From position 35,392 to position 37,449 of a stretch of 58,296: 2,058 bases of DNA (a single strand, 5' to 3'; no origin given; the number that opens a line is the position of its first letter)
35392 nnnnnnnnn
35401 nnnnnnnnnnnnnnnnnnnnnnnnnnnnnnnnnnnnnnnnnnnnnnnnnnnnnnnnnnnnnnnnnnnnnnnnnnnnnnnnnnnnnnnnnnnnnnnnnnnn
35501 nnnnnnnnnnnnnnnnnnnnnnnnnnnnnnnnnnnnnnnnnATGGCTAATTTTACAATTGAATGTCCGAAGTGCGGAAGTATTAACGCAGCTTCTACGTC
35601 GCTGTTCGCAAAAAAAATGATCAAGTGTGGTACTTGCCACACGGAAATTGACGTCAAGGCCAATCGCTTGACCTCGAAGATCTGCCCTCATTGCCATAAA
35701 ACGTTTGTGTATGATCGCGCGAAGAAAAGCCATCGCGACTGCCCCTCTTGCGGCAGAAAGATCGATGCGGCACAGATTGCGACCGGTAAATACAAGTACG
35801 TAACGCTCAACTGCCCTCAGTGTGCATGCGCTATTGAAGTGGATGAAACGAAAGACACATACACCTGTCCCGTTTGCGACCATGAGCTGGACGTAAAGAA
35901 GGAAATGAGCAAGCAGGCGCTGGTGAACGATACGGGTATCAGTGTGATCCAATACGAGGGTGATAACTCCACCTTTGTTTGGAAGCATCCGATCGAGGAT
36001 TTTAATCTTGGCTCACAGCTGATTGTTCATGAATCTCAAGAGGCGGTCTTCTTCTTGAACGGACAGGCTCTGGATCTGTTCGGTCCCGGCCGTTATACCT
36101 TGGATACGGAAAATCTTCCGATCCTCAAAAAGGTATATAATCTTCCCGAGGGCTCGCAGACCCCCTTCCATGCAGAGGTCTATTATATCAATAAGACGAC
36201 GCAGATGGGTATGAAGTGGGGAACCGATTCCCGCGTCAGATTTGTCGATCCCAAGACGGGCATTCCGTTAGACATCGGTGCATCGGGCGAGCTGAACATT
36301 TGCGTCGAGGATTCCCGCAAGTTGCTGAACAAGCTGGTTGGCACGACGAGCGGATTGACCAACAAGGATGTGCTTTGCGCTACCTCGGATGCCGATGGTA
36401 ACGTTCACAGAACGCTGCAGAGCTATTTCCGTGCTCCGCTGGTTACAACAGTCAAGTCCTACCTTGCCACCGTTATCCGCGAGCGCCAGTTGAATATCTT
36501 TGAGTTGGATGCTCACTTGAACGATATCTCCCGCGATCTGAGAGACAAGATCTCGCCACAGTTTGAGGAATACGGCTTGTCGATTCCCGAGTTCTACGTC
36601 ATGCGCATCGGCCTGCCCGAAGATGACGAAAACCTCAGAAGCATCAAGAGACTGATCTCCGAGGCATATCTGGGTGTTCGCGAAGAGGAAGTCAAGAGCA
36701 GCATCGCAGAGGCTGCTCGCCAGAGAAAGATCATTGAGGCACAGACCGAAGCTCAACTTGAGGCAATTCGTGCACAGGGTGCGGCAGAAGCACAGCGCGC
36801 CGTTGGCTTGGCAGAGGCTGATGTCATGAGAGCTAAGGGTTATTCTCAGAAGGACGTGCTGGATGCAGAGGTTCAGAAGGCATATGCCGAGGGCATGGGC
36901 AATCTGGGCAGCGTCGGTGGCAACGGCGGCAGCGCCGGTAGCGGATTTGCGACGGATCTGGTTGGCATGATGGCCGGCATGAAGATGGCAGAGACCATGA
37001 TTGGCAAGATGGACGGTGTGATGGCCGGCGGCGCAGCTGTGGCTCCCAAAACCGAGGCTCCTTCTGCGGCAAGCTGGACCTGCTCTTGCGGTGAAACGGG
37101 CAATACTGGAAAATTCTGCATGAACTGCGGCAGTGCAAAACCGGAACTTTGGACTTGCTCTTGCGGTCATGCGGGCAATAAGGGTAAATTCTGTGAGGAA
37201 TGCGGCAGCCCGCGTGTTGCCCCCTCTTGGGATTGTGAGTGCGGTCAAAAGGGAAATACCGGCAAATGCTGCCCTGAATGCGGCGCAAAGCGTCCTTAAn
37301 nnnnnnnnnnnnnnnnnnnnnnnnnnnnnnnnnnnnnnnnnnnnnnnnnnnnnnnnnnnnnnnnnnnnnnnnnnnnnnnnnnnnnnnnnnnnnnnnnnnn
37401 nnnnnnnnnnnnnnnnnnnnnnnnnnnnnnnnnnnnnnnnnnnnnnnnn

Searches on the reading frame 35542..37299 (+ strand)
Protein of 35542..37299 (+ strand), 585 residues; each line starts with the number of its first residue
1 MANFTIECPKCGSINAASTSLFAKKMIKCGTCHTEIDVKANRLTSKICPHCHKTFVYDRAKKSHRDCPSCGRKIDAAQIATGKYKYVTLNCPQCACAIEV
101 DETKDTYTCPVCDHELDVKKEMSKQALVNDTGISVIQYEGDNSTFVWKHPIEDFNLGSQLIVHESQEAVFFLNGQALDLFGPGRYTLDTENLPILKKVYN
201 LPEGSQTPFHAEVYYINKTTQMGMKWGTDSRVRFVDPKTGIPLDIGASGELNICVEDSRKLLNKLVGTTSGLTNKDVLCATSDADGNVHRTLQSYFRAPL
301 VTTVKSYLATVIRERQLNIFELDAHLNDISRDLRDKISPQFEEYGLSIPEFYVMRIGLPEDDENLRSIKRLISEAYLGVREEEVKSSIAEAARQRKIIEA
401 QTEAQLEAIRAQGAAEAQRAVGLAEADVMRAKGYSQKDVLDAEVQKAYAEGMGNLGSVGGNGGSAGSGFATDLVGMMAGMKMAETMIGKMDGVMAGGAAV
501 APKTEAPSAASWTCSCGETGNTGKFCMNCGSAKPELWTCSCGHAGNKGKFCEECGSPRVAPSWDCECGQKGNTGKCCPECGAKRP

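Call 11: search_protein_families(library=pfam, proteins=[window:35542-37299:+], max_evalue=0.01)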
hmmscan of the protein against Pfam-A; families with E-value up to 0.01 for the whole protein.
window:35542-37299:+ (585 aa): 4 families
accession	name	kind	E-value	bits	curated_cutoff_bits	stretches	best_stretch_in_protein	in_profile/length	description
PF13421.11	Band_7_1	-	3e-42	145.1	24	1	153-363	10-200/211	SPFH domain-Band 7 family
PF24441.1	DUF7560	-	0.0024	18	27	0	106-127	5-26/44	Family of unknown function (DUF7560)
PF07282.18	Cas12f1-like_TNB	-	0.003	18.1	26.3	1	39-76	23-52/60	Cas12f1-like, TNB domain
PF08271.17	Zn_Ribbon_TF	-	0.0057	16.6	29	1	47-83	2-38/43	TFIIB zinc-binding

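Call 21: find_encoding_contigs(protein=window:35542-37299:+, flank=10000, max_places=10)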
Protein window:35542-37299:+ (585 aa): no gene with exactly this product is on record in the collection.

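Call 50: search_protein_families(library=padloc, proteins=[window:35542-37299:+], max_evalue=0.01)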
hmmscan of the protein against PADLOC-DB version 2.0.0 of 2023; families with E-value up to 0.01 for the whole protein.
window:35542-37299:+ (585 aa): 0 families

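Call 51: search_protein_families(library=ncbifam, proteins=[window:35542-37299:+], max_evalue=0.01)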
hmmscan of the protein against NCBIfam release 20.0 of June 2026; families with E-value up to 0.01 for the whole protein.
window:35542-37299:+ (585 aa): 1 family
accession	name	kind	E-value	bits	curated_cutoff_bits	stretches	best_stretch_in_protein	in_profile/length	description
NF058507.1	FlotScfldFlot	equivalog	0.0027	16.8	700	1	387-450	334-394/477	flotillin lipid rafts scaffold protein FloT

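Call 73: search_solved_structures(query=window:35542-37299:+, max_evalue=0.01)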
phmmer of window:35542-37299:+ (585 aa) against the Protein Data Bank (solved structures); distinct sequences matched with E-value up to 0.01: 0.
